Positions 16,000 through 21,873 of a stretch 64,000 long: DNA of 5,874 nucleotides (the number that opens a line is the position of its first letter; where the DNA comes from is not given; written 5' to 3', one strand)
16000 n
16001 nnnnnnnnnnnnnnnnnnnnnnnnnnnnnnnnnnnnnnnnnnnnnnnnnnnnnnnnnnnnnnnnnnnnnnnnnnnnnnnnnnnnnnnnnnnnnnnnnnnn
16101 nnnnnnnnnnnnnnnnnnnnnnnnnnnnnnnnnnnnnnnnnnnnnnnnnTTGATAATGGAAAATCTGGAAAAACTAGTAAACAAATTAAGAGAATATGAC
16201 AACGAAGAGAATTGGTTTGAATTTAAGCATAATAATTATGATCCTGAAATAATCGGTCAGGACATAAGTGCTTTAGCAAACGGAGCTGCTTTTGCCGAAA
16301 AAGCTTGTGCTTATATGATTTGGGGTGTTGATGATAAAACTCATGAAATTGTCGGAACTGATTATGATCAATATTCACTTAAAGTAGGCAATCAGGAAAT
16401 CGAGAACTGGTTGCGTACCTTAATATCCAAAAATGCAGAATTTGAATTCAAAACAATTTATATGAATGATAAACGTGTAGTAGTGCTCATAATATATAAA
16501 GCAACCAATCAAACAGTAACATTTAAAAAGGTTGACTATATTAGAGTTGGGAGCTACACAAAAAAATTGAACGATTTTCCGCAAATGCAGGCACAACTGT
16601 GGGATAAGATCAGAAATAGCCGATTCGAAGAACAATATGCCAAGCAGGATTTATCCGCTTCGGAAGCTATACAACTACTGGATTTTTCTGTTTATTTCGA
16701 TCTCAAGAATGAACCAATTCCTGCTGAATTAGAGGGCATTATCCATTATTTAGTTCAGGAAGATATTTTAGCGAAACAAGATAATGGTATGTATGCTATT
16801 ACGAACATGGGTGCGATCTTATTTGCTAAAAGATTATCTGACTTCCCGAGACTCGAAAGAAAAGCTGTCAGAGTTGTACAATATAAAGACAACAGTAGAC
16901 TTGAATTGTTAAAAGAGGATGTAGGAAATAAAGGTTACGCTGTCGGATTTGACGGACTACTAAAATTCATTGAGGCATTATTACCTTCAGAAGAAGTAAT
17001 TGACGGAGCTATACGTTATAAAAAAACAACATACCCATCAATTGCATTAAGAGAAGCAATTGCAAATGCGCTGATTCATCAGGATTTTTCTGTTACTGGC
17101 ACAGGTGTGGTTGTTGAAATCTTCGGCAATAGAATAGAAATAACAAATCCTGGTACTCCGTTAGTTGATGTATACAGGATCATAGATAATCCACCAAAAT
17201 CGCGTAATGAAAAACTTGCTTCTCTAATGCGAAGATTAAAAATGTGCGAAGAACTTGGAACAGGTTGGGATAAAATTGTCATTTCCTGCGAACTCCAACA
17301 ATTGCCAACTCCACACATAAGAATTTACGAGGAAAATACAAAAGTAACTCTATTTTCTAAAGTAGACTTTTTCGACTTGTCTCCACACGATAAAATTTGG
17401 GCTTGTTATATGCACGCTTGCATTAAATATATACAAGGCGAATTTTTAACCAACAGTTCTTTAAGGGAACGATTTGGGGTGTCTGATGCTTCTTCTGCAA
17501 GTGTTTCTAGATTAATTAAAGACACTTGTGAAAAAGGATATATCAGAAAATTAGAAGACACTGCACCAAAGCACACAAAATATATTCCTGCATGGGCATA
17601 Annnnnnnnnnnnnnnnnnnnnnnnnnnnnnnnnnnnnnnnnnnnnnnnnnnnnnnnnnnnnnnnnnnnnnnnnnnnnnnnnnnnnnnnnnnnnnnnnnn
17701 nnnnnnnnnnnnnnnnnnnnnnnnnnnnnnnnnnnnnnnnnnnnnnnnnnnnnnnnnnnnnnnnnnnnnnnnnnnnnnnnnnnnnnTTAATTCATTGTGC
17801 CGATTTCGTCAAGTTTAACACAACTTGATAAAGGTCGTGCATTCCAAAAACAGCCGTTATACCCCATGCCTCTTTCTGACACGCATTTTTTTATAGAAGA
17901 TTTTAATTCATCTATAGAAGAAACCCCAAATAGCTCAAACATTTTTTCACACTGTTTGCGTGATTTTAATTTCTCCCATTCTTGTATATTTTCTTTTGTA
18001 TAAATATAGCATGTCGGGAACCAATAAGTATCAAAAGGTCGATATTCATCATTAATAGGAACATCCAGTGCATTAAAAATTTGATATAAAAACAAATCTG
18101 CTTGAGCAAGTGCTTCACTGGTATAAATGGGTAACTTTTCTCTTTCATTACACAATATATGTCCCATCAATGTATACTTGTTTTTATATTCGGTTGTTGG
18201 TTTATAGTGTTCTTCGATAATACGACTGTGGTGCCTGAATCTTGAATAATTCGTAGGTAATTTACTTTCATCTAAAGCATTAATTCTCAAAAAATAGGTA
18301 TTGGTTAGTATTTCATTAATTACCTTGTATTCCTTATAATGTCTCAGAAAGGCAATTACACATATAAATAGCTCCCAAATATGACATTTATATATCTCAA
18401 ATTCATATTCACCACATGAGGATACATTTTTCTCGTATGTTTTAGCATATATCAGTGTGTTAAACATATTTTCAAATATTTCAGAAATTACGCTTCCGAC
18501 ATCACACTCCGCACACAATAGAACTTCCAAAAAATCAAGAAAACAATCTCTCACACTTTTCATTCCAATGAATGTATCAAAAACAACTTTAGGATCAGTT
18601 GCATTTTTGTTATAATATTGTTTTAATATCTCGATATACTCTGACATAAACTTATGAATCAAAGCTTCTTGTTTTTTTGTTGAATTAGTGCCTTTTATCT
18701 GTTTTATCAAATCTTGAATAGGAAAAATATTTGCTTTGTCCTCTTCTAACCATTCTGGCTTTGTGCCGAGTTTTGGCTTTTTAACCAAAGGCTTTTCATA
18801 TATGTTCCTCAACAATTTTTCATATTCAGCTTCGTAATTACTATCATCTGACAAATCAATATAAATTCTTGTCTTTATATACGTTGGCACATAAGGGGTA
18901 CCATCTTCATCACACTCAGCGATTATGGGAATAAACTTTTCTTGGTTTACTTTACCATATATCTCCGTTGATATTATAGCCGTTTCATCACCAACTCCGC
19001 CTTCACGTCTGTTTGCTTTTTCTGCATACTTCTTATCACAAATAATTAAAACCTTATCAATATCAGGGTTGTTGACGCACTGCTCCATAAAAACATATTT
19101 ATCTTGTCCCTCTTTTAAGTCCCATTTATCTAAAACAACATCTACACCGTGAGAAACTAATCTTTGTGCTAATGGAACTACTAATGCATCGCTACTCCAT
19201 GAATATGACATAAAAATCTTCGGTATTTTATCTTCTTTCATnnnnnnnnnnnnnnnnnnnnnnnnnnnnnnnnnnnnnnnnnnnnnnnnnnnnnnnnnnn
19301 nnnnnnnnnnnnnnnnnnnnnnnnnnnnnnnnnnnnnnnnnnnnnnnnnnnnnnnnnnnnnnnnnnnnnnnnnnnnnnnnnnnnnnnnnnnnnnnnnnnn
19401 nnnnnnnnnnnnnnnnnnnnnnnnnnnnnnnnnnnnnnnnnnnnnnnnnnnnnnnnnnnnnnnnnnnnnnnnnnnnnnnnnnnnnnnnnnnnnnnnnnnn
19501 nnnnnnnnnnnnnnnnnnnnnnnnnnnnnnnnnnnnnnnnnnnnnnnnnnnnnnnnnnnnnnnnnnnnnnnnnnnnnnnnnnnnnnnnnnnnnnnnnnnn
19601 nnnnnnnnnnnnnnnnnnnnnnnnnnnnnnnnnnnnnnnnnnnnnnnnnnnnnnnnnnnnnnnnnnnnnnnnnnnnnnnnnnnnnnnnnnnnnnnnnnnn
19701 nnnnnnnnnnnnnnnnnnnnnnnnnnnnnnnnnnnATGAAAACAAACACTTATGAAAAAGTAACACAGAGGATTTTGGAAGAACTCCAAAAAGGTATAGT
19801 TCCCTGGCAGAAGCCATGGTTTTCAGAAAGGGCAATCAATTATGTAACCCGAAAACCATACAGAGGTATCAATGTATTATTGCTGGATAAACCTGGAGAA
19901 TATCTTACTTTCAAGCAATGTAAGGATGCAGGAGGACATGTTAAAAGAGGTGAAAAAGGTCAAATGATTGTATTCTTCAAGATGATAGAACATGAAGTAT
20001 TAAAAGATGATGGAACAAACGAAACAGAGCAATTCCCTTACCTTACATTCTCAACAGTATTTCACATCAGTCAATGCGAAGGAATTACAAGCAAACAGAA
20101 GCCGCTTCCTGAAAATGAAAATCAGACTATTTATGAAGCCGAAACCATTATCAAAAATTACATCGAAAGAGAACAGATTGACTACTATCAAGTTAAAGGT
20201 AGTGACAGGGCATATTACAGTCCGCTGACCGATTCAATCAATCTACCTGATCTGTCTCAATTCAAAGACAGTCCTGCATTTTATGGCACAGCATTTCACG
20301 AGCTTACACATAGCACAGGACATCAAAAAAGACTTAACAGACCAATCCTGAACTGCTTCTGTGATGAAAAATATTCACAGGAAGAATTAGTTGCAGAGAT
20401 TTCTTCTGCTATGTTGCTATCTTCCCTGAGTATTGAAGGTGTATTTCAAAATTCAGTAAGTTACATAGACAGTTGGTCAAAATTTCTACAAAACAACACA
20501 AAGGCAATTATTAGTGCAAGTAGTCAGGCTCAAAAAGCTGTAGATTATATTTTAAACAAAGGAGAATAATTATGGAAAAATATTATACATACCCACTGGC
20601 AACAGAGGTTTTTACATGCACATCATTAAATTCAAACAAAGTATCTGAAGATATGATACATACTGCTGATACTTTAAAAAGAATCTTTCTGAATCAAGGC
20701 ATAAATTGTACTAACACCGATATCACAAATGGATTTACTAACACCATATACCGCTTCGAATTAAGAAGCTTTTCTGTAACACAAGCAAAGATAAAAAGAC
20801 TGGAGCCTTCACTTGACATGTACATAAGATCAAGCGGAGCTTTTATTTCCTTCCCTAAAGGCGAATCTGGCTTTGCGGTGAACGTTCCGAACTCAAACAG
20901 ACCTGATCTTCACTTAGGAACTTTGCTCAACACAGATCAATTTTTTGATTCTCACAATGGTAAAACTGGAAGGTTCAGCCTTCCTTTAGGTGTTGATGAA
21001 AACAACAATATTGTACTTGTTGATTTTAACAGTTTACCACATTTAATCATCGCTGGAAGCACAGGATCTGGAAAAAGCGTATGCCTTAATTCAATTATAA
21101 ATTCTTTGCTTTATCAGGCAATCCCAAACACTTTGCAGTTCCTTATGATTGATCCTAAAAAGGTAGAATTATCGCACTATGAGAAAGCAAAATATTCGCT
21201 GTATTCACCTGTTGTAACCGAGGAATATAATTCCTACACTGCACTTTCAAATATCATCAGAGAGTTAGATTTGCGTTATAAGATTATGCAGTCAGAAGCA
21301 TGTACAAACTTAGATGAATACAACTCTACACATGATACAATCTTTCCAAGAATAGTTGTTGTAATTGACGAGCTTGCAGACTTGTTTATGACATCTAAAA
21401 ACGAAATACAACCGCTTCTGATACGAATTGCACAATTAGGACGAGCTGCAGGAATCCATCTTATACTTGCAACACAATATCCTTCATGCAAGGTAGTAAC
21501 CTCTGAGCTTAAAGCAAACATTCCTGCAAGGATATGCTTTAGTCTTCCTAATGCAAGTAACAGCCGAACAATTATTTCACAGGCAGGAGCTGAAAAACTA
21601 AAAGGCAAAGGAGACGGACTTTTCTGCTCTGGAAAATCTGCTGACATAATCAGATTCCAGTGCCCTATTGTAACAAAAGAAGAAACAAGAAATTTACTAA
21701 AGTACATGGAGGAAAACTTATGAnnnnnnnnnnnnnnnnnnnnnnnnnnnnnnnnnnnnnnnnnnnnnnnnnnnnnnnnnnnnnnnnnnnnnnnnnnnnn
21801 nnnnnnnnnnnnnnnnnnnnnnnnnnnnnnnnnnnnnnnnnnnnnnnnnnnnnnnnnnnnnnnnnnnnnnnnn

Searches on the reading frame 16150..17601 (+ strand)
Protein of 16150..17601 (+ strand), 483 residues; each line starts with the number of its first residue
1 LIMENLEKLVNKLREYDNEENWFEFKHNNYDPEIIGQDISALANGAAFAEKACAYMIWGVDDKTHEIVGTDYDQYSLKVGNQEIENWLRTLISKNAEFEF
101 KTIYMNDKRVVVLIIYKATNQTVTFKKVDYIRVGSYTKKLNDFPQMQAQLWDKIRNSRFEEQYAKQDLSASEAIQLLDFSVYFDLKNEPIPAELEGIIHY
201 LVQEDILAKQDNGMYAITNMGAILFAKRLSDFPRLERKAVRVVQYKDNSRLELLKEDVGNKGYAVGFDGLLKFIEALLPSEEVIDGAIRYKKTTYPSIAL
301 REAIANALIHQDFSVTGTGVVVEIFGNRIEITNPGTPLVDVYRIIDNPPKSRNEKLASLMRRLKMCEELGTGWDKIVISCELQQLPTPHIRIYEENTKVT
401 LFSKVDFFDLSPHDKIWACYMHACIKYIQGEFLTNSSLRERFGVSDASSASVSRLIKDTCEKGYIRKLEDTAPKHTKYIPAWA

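Call 7: search_protein_families(library=pfam, proteins=[window:16150-17601:+], max_evalue=0.001)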
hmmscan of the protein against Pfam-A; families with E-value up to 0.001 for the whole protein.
window:16150-17601:+ (483 aa): 3 families
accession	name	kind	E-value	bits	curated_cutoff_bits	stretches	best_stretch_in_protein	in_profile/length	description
PF13749.12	HATPase_c_4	-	7.1e-20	71.2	26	1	317-401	1-89/89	Putative ATP-dependent DNA helicase recG C-terminal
PF04326.19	SLFN_AlbA_2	-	1.9e-16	61.1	25.3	1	19-141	1-118/118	Schlafen, AlbA_2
PF08669.17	GCV_T_C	-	0.0005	20.4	25.9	1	294-340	34-80/80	Glycine cleavage T-protein C-terminal barrel domain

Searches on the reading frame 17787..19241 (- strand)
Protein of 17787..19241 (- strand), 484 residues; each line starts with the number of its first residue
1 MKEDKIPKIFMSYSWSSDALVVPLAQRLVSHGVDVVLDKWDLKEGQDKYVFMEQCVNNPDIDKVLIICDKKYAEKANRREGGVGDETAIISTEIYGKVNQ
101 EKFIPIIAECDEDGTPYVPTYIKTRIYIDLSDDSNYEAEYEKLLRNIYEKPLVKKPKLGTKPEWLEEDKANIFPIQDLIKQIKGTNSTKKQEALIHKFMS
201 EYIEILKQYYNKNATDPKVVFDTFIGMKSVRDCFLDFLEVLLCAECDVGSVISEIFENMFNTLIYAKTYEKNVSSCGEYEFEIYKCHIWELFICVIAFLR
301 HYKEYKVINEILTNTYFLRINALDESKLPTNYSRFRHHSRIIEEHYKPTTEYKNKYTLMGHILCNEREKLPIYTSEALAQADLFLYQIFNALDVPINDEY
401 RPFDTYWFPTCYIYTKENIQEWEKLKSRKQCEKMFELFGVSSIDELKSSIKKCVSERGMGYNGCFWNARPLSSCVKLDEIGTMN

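Call 7: search_protein_families(library=pfam, proteins=[window:17787-19241:-], max_evalue=0.001)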
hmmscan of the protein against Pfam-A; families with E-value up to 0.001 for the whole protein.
window:17787-19241:- (484 aa): 2 families
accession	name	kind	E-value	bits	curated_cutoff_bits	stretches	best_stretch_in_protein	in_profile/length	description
PF13676.11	TIR_2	-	4.7e-17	63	28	1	9-144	1-122/122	TIR domain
PF08357.16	SEFIR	-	3.2e-15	57.1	23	1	7-124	1-125/150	SEFIR domain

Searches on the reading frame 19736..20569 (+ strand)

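Call 7: search_protein_families(library=pfam, proteins=[window:19736-20569:+], max_evalue=0.001)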
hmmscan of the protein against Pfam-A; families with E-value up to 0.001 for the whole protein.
window:19736-20569:+ (277 aa): 2 families
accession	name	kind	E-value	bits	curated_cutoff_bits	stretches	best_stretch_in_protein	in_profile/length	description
PF18818.7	MPTase-PolyVal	-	1.4e-34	119.4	27.5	1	154-264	16-126/126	Zincin-like metallopeptidase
PF08401.16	ArdcN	-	5.6e-26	91.6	22.6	1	4-109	2-123/123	N-terminal domain of anti-restriction factor ArdC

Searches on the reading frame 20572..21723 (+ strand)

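Call 7: search_protein_families(library=pfam, proteins=[window:20572-21723:+], max_evalue=0.001)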
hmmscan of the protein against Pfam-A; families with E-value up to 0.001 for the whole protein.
window:20572-21723:+ (383 aa): 6 families
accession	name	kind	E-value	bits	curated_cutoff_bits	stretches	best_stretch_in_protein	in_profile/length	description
PF01580.24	FtsK_SpoIIIE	-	4.6e-42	144.4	24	1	133-305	16-220/221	FtsK/SpoIIIE family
PF12846.13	AAA_10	-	8.4e-07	28.8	27.5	1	156-220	22-76/362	AAA-like domain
PF01935.23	DUF87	-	1.3e-05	25.8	23.2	1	148-245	14-98/220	Helicase HerA, central domain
PF13401.12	AAA_22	-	4.8e-05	24.1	27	1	157-302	7-123/130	AAA domain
PF24883.2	NPHP3_N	-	0.00064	20.4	24.8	1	157-288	24-151/164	Nephrocystin 3, N-terminal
PF02456.21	Adeno_IVa2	-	0.00097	18.5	21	0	159-251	91-181/370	Adenovirus IVa2 protein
